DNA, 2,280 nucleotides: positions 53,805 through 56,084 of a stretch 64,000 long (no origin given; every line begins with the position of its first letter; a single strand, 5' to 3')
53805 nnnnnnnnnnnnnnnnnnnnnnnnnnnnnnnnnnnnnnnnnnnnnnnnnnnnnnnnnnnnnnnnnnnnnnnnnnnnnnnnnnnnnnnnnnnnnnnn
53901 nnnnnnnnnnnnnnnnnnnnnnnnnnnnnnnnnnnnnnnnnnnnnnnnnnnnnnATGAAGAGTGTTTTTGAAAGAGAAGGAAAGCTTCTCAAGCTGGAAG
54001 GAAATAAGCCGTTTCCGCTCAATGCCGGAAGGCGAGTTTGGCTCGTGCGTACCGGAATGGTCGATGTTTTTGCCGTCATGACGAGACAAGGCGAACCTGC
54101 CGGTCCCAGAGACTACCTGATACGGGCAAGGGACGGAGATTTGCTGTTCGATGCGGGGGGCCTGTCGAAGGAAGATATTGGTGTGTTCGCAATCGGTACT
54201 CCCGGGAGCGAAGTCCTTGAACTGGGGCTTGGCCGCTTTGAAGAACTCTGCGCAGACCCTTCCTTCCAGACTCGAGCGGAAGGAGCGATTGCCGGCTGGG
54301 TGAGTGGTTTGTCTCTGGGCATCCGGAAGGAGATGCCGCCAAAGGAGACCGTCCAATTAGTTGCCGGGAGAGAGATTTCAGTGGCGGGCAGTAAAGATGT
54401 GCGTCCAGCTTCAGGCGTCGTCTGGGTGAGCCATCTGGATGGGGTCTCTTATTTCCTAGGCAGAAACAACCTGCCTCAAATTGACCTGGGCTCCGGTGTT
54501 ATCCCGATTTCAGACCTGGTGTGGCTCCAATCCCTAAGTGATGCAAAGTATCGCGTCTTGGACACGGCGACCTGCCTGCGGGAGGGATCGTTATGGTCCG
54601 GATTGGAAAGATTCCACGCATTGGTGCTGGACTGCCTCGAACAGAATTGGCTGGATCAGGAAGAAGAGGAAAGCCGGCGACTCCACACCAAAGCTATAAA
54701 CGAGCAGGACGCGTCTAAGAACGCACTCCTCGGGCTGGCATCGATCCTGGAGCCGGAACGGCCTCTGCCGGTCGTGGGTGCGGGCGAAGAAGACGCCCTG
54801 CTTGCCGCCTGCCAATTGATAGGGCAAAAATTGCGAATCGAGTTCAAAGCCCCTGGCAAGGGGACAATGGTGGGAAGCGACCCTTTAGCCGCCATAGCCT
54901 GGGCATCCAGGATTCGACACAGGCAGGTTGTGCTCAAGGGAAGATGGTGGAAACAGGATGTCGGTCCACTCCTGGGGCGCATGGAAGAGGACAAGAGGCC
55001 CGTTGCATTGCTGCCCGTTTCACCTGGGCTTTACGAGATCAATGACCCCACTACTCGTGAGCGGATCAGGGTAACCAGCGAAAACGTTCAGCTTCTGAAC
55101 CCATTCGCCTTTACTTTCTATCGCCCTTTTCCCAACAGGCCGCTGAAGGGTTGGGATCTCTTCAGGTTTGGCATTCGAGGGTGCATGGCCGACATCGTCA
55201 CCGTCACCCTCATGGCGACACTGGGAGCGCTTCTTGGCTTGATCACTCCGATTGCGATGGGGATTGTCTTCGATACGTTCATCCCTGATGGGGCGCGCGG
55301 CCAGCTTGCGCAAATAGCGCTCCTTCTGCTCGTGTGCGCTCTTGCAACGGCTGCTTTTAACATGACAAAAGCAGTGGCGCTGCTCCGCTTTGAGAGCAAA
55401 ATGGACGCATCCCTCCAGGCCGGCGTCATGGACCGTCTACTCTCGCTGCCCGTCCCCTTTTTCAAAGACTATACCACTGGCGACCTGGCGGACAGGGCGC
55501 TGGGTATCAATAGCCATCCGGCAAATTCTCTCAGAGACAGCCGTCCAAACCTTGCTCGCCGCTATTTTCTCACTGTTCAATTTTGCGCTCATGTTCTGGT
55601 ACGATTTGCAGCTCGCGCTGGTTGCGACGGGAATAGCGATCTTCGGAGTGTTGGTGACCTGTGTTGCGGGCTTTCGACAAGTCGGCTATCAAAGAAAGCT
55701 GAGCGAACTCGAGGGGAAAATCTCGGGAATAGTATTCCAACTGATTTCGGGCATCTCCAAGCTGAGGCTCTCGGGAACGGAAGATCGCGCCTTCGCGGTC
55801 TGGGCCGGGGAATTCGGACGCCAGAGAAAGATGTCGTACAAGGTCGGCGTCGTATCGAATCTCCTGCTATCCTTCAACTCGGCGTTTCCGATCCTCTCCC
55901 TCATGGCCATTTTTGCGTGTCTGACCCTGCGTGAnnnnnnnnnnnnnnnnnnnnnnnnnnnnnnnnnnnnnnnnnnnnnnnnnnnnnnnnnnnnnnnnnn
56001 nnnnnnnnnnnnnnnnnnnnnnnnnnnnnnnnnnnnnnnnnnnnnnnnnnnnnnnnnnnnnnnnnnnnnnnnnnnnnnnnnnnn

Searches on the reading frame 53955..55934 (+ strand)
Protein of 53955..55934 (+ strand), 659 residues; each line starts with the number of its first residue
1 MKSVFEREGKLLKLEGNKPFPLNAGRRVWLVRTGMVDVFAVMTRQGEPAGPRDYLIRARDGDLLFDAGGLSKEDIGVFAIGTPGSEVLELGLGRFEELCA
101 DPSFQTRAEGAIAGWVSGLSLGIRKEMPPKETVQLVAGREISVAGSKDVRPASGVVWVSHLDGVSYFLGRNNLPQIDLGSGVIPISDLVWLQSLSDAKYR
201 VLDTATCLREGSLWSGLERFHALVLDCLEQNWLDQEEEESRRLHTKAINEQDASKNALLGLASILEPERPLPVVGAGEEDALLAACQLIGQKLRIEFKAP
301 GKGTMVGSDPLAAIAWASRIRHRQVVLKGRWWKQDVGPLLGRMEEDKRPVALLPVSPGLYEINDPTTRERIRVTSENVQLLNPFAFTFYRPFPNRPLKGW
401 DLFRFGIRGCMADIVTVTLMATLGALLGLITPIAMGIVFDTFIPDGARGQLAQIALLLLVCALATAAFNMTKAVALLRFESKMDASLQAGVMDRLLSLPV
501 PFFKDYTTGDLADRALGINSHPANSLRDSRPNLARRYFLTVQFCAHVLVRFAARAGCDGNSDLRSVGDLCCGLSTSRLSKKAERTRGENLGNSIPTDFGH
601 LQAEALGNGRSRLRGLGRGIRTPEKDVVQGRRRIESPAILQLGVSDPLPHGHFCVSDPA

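Call 5: search_protein_families(library=pfam, proteins=[window:53955-55934:+], max_evalue=0.01)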
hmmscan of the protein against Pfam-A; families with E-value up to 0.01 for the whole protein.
window:53955-55934:+ (659 aa): 1 family
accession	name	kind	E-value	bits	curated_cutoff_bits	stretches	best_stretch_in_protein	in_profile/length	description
PF00664.28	ABC_membrane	-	2.5e-10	40.9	28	1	416-514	3-103/274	ABC transporter transmembrane region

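Call 6: search_protein_families(library=ncbifam, proteins=[window:53955-55934:+], max_evalue=0.01)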
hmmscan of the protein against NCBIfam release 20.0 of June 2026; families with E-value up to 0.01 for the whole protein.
window:53955-55934:+ (659 aa): 7 families
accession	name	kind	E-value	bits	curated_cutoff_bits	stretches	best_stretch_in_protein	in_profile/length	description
TIGR03797.1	NHLM_micro_ABC2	equivalog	4.8e-75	253.4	709.4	1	279-520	1-244/686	NHLP bacteriocin export ABC transporter permease/ATPase subunit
TIGR03796.1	NHLM_micro_ABC1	equivalog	5.4e-10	38.1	853.3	1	407-534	149-275/710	NHLP family bacteriocin export ABC transporter peptidase/permease/ATPase subunit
TIGR01846.1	type_I_sec_HlyB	subfamily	1.7e-06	26.7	725.55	1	417-514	144-241/694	type I secretion system permease/ATPase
TIGR01842.1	type_I_sec_PrtD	subfamily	0.00087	17.9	510.15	1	412-498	6-92/544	type I secretion system permease/ATPase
TIGR01193.1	bacteriocin_ABC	subfamily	0.0012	17.4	523.85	1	414-514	158-258/708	peptide cleavage/export ABC transporter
NF045998.1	cleave_ABC_plasm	equivalog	0.0018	16.6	500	1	415-519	156-260/673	Mbov_0121 family peptidase domain-containing ABC transporter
TIGR02204.1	MsbA_rel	hypoth_equivalog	0.0045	15.7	780.4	1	415-514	21-120/576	ABC transporter, permease/ATP-binding protein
